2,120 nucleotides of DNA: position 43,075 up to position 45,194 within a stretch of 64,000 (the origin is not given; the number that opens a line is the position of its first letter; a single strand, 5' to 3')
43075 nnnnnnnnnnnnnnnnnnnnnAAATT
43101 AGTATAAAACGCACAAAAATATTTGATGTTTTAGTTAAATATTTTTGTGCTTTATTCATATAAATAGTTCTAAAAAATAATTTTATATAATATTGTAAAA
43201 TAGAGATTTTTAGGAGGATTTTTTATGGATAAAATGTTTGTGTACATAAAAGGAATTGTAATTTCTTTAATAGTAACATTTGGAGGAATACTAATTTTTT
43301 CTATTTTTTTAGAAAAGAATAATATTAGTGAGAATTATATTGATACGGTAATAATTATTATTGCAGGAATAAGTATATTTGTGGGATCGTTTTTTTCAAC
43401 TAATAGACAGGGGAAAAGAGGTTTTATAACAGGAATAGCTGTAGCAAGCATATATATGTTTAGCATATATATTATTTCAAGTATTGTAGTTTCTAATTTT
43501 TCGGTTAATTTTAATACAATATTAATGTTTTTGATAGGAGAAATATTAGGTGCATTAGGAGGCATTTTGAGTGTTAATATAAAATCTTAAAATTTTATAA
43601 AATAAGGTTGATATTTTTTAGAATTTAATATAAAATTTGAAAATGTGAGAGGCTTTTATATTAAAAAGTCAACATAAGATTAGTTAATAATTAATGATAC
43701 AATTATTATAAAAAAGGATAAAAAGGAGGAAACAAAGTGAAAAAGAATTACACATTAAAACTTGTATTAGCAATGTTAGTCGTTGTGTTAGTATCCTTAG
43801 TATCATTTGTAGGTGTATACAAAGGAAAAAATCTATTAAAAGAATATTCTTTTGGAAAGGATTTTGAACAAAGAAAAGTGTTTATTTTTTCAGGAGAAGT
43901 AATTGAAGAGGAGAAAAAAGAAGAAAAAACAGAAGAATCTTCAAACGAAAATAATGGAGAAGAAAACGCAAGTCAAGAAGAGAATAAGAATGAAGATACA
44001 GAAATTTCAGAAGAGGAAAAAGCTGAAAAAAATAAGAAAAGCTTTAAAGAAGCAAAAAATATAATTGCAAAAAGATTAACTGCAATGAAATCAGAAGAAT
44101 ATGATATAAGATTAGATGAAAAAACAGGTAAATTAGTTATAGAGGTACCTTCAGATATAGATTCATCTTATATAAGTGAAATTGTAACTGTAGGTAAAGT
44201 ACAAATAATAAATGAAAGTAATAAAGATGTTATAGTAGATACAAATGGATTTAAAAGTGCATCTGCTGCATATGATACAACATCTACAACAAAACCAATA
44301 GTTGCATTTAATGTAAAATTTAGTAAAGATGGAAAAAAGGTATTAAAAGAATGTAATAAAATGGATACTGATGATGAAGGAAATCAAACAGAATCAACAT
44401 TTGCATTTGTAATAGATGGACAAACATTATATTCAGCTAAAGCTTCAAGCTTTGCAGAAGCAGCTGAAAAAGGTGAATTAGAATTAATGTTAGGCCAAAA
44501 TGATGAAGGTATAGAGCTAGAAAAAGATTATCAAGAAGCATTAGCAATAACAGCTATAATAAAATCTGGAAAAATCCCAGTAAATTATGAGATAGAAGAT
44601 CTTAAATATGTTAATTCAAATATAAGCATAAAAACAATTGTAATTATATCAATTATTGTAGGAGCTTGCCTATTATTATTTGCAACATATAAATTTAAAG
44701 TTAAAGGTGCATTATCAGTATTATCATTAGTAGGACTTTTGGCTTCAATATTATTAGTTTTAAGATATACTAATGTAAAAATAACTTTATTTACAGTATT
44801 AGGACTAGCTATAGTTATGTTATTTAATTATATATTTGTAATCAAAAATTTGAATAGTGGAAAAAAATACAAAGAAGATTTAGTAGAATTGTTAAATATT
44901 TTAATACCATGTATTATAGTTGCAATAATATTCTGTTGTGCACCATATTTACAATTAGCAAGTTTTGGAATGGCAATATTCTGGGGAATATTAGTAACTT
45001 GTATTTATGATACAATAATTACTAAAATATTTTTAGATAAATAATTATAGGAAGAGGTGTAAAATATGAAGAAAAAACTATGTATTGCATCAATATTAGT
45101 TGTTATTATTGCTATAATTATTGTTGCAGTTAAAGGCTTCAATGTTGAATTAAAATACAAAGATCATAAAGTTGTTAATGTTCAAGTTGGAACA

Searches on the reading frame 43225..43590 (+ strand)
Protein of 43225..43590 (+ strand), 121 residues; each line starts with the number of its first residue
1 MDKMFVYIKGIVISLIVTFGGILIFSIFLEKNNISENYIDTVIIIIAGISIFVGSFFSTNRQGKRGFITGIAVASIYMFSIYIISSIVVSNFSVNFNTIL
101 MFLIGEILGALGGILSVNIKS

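Call 4: search_protein_families(library=pfam, proteins=[window:43225-43590:+], max_evalue=0.01)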
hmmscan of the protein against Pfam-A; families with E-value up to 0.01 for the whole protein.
window:43225-43590:+ (121 aa): 2 families
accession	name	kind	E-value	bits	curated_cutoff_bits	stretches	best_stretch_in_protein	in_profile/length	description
PF12670.12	DUF3792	-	6.9e-22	78.2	31.3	1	5-116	3-115/115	Protein of unknown function (DUF3792)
PF10841.13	DUF2644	-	0.00093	19.9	22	0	17-43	22-48/59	Protein of unknown function (DUF2644)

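Call 5: search_protein_families(library=ncbifam, proteins=[window:43225-43590:+], max_evalue=0.01)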
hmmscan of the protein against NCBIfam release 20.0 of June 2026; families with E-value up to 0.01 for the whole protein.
window:43225-43590:+ (121 aa): 1 family
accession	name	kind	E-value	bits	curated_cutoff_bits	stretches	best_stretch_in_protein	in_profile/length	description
TIGR04086.1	TIGR04086_membr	hypoth_equivalog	1.6e-23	83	30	1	7-119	3-115/115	TIGR04086 family membrane protein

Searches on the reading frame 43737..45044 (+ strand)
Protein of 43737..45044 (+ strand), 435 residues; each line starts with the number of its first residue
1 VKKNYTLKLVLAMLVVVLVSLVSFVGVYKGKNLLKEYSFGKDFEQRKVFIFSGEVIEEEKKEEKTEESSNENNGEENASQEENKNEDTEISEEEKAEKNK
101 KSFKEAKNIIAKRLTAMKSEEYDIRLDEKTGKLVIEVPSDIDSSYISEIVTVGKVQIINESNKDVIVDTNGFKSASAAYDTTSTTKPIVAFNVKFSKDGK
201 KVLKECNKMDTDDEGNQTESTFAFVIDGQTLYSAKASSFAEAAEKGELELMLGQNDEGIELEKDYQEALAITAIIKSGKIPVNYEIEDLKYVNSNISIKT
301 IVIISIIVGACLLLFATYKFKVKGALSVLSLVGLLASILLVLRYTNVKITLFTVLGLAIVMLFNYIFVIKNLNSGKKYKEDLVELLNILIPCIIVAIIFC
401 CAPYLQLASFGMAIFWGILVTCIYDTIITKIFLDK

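Call 4: search_protein_families(library=pfam, proteins=[window:43737-45044:+], max_evalue=0.01)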
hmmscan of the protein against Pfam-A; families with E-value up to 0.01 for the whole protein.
window:43737-45044:+ (435 aa): 0 families

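Call 5: search_protein_families(library=ncbifam, proteins=[window:43737-45044:+], max_evalue=0.01)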
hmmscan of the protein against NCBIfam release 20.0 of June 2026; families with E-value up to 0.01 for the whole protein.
window:43737-45044:+ (435 aa): 2 families
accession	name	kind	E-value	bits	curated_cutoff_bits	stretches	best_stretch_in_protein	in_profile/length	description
TIGR01129.1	secD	equivalog_domain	2.5e-09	36.8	244.4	1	163-360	131-309/397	protein translocase subunit SecD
NF009583.0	PRK13024.1-3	subfamily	1.4e-08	33.3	721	1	151-359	149-336/755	protein translocase subunit SecDF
